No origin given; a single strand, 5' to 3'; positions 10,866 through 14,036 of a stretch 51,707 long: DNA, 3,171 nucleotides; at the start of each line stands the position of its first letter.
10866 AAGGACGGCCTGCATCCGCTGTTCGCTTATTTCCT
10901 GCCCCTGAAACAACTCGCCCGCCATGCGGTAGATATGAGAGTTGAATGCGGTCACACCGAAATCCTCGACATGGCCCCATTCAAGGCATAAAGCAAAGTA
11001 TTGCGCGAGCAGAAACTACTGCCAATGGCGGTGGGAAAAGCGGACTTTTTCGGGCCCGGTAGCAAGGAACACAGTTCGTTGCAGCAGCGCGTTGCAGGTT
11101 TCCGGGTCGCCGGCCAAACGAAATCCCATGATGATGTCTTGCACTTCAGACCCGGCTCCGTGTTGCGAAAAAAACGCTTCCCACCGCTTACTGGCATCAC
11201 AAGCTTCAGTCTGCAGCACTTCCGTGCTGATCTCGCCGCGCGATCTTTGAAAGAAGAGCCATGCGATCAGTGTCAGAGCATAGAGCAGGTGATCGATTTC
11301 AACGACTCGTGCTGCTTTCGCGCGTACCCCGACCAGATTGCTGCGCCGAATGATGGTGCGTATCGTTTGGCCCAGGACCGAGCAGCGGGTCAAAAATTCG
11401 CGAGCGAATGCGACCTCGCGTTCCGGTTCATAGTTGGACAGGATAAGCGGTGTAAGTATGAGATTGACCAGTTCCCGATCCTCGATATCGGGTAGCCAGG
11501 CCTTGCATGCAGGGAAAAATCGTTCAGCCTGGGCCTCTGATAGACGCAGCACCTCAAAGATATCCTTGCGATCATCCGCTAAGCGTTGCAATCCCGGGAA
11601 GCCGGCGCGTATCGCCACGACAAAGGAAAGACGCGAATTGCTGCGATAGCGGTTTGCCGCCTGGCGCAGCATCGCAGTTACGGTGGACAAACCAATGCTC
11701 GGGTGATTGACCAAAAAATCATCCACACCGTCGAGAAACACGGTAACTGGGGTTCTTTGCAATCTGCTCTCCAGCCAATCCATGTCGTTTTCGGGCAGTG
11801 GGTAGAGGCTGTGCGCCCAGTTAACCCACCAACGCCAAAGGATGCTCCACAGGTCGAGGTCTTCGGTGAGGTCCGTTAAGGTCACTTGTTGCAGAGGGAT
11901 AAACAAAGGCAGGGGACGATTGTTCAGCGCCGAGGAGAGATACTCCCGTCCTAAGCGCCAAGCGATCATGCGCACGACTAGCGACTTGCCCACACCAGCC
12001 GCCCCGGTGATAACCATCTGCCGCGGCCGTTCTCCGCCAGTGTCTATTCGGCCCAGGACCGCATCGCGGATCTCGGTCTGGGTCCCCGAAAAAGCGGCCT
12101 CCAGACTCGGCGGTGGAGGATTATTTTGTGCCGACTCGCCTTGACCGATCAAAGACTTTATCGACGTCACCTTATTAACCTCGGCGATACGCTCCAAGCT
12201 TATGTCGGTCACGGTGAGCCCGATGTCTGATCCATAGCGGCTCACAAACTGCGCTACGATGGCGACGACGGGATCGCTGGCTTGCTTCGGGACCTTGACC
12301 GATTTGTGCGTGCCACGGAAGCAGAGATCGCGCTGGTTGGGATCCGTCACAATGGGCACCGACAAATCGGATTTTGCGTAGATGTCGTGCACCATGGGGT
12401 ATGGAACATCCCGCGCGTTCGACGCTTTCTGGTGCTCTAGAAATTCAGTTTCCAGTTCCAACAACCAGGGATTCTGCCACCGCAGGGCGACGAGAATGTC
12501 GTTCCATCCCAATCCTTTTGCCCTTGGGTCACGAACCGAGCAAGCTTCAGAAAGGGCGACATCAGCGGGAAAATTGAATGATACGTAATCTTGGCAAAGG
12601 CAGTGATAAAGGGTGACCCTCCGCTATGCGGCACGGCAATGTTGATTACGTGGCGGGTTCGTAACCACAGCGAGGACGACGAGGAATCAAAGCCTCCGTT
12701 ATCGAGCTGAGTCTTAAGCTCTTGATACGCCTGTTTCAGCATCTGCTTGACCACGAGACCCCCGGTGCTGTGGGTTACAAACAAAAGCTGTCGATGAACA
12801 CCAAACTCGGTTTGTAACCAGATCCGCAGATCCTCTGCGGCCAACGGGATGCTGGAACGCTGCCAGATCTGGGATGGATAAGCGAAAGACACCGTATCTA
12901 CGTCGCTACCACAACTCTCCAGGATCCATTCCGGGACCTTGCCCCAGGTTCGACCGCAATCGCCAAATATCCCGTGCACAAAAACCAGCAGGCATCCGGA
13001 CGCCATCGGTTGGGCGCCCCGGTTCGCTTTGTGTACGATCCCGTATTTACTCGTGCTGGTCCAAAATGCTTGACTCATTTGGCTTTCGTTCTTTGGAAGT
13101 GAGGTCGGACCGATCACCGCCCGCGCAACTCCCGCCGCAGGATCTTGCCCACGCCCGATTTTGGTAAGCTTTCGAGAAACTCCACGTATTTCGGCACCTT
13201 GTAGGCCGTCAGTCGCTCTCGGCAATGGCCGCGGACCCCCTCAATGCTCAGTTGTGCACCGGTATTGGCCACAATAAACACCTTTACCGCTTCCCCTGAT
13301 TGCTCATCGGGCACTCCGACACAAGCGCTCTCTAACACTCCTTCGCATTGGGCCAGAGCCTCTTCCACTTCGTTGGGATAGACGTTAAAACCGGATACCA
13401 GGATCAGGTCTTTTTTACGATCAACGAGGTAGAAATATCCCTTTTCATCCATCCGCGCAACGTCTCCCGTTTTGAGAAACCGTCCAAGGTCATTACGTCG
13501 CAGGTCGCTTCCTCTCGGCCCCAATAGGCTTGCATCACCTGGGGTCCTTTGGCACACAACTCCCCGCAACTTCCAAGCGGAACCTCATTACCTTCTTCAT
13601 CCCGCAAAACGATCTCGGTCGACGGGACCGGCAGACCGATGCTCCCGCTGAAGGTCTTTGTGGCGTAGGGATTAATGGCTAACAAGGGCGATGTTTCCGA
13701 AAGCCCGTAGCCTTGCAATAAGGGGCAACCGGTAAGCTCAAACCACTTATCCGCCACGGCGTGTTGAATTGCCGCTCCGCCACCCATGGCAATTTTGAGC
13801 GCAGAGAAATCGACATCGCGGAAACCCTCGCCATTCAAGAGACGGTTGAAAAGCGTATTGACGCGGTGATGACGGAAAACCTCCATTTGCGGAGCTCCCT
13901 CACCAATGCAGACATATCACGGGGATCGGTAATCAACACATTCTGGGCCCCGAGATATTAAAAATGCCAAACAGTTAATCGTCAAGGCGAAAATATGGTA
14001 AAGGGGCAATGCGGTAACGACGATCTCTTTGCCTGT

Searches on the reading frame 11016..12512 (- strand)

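Call 20: search_protein_families(library=pfam, proteins=[window:11016-12512:-], max_evalue=0.001)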
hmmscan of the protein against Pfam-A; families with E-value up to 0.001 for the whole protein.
window:11016-12512:- (498 aa): 3 families
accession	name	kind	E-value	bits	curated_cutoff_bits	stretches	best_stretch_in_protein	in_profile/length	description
PF25199.1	nSTAND_NTPase5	-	9.5e-06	25.9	34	0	147-188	23-66/145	Novel STAND NTPase 5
PF13191.12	AAA_16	-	8.8e-05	23.5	32.6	1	151-207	14-66/167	AAA ATPase domain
PF05729.18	NACHT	-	0.00044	20.6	26.7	1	164-333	1-160/167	NACHT domain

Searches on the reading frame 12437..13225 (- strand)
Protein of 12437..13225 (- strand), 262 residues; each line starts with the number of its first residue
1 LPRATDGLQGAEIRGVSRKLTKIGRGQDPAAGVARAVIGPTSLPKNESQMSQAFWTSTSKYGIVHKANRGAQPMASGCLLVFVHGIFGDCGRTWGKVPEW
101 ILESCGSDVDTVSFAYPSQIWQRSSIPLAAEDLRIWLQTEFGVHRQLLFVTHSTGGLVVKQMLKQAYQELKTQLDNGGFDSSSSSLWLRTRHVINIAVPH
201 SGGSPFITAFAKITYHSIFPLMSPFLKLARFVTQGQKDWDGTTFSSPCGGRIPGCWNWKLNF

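Call 20: search_protein_families(library=pfam, proteins=[window:12437-13225:-], max_evalue=0.001)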
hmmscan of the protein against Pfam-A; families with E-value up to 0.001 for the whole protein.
window:12437-13225:- (262 aa): 1 family
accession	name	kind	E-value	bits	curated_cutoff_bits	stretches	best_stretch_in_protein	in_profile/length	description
PF12697.13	Abhydrolase_6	-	0.00014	23.1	26.3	1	80-161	1-82/217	Alpha/beta hydrolase family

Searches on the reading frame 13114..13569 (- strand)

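Call 20: search_protein_families(library=pfam, proteins=[window:13114-13569:-], max_evalue=0.001)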
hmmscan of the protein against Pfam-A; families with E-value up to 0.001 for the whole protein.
window:13114-13569:- (151 aa): 1 family
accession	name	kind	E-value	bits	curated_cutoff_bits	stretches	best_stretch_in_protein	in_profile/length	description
PF13193.12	AMP-binding_C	-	1.6e-19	71.1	24.5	1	67-142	1-76/76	AMP-binding enzyme C-terminal domain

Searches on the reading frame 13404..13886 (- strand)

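Call 20: search_protein_families(library=pfam, proteins=[window:13404-13886:-], max_evalue=0.001)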
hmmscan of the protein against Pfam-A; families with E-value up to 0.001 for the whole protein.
window:13404-13886:- (160 aa): 1 family
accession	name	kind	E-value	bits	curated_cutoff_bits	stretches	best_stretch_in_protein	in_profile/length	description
PF00501.34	AMP-binding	-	3.4e-28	99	29.9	1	9-122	263-384/384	AMP-binding enzyme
